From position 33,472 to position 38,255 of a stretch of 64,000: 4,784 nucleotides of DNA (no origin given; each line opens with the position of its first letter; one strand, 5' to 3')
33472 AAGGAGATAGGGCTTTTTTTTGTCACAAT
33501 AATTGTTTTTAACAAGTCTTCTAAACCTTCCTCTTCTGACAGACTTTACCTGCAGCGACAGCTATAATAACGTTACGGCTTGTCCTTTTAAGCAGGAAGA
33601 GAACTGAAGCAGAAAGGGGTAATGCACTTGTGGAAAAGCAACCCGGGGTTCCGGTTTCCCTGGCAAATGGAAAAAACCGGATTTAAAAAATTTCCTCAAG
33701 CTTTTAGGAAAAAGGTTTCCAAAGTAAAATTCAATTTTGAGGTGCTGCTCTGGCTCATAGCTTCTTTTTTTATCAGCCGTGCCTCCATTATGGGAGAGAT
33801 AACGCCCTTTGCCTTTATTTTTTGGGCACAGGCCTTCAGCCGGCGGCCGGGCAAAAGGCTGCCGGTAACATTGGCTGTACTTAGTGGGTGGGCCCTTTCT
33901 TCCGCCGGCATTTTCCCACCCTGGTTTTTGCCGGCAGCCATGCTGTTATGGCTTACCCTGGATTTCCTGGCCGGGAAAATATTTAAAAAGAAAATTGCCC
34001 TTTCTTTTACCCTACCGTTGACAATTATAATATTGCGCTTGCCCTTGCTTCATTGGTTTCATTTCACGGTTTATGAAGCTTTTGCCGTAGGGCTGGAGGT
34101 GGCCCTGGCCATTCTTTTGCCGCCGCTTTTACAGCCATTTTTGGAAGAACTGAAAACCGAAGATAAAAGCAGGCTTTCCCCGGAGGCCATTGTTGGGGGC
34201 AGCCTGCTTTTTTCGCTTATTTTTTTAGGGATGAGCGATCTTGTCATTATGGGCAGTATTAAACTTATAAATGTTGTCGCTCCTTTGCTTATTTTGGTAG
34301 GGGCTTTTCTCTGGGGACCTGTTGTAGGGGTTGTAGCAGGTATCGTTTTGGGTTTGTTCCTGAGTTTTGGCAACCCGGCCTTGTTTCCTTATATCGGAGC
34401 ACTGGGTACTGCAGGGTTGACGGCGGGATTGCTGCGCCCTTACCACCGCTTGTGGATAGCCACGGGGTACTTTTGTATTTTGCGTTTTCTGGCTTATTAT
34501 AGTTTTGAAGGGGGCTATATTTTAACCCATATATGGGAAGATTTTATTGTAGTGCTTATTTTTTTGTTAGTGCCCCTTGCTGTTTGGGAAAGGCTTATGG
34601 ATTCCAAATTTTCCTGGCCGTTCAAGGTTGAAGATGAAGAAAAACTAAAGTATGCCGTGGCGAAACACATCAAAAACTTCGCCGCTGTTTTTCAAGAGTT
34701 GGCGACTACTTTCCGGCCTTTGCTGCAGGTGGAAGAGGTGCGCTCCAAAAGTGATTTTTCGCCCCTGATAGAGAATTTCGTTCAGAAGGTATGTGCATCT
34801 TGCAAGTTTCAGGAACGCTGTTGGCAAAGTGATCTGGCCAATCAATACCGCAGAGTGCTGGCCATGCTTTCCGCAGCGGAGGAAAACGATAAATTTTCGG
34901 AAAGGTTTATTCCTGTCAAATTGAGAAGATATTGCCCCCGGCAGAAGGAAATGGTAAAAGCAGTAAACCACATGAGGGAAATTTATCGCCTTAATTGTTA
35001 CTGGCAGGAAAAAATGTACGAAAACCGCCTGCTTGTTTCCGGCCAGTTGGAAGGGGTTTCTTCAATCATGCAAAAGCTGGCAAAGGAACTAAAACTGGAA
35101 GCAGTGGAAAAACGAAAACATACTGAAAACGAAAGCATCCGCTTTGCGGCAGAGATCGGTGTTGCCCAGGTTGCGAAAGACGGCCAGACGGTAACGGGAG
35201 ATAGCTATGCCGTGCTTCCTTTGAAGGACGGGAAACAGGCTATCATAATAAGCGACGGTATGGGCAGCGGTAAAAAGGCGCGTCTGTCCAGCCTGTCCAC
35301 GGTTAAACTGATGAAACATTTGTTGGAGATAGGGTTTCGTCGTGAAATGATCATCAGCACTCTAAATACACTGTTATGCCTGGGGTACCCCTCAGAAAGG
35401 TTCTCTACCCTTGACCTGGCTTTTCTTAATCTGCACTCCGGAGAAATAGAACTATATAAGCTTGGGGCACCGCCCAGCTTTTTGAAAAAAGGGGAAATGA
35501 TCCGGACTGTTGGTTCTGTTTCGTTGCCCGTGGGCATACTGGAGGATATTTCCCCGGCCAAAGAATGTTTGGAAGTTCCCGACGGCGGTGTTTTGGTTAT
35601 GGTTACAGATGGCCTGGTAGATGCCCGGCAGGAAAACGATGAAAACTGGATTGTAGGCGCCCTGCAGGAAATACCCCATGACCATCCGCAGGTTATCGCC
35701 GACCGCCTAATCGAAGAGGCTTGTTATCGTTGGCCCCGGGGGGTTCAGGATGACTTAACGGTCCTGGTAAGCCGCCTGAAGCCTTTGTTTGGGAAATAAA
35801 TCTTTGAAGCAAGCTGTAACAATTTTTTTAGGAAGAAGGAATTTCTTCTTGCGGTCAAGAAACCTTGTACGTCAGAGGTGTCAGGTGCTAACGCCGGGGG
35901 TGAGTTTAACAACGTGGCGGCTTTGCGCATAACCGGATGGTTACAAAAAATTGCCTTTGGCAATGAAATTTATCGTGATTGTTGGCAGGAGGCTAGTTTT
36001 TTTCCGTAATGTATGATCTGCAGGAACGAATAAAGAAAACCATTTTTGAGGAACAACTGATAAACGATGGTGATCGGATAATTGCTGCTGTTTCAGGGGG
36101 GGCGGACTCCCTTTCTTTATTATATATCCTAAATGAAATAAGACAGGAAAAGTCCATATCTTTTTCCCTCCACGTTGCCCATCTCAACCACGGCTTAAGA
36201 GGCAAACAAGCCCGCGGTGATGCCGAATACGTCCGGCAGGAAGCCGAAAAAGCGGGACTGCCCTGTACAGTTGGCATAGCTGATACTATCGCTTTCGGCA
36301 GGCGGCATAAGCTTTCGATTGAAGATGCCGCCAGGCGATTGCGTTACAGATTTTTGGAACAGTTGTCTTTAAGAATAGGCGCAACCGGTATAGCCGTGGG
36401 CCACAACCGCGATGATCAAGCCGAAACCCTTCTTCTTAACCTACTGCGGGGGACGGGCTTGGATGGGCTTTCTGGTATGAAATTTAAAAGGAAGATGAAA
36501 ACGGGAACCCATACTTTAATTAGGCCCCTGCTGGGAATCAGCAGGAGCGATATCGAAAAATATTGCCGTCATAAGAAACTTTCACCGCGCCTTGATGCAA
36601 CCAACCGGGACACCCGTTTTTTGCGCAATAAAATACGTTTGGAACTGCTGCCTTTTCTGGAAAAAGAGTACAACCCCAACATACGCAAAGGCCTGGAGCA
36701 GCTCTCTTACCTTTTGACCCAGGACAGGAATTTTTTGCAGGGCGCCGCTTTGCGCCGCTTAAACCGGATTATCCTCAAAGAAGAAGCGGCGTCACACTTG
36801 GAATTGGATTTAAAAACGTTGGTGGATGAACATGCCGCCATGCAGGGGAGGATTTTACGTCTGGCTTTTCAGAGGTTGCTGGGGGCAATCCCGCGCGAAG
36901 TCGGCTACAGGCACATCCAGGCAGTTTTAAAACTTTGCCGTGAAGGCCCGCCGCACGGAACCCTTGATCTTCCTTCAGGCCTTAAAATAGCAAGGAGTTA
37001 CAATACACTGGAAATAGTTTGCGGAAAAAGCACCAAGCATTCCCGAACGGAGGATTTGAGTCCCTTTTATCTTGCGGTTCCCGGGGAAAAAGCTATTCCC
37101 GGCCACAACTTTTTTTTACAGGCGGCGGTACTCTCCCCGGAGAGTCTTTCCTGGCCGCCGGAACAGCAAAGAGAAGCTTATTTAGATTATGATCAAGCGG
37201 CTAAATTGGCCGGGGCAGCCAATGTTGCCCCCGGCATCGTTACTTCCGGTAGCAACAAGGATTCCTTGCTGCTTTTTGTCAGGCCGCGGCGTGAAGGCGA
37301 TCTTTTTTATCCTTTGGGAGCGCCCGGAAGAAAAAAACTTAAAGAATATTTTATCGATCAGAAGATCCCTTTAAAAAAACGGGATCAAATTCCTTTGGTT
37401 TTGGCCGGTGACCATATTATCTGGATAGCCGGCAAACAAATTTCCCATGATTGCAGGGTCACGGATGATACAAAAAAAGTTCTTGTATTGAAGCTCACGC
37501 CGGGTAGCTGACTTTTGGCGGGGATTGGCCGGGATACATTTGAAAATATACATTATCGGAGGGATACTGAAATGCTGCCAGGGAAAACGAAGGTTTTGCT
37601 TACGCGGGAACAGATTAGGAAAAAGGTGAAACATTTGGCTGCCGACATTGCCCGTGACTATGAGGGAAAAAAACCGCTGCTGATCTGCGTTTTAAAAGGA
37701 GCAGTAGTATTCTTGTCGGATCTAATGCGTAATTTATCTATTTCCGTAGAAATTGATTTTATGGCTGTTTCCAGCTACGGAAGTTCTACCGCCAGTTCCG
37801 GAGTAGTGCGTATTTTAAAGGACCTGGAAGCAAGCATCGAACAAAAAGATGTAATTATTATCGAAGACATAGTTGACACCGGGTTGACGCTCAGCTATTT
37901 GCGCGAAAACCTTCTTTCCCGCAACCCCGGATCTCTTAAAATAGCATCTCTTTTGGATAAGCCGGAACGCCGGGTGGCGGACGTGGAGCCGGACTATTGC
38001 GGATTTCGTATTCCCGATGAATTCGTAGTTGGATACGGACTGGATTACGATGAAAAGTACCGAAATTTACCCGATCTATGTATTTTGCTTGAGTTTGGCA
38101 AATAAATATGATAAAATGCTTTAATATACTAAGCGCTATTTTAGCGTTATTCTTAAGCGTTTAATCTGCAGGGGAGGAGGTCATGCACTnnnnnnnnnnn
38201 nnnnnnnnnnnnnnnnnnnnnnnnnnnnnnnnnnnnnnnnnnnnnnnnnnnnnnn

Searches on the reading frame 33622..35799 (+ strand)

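Call 32: search_protein_families(library=pfam, proteins=[window:33622-35799:+], max_evalue=0.00001)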
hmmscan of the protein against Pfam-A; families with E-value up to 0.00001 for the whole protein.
window:33622-35799:+ (725 aa): 2 families
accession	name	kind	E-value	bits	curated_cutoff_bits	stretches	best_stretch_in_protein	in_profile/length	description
PF19732.4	SpoIIE_N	-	2.4e-66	225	27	1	15-502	16-507/605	Stage II sporulation protein E N-terminal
PF07228.17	SpoIIE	-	3.3e-30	105.9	25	1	536-719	2-191/192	Stage II sporulation protein E (SpoIIE)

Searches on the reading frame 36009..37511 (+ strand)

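Call 33: search_protein_families(library=pfam, proteins=[window:36009-37511:+], max_evalue=0.00001)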
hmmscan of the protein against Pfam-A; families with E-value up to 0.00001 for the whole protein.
window:36009-37511:+ (500 aa): 3 families
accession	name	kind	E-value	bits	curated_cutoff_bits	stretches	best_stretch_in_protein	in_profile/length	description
PF01171.26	ATP_bind_3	-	3.8e-49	167.3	27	1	24-211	2-181/182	PP-loop family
PF11734.13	TilS_C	-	2.2e-17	62.7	22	1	422-490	1-69/74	TilS substrate C-terminal domain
PF09179.16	TilS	-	6.4e-08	33.2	21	1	266-334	1-66/67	TilS substrate binding domain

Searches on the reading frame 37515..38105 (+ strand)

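Call 33: search_protein_families(library=pfam, proteins=[window:37515-38105:+], max_evalue=0.00001)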
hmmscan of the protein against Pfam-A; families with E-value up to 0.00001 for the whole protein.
window:37515-38105:+ (196 aa): 1 family
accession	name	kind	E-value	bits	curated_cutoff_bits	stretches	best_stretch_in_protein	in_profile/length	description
PF00156.33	Pribosyltran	-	3e-30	105.1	26.3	1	29-178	6-157/158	Phosphoribosyl transferase domain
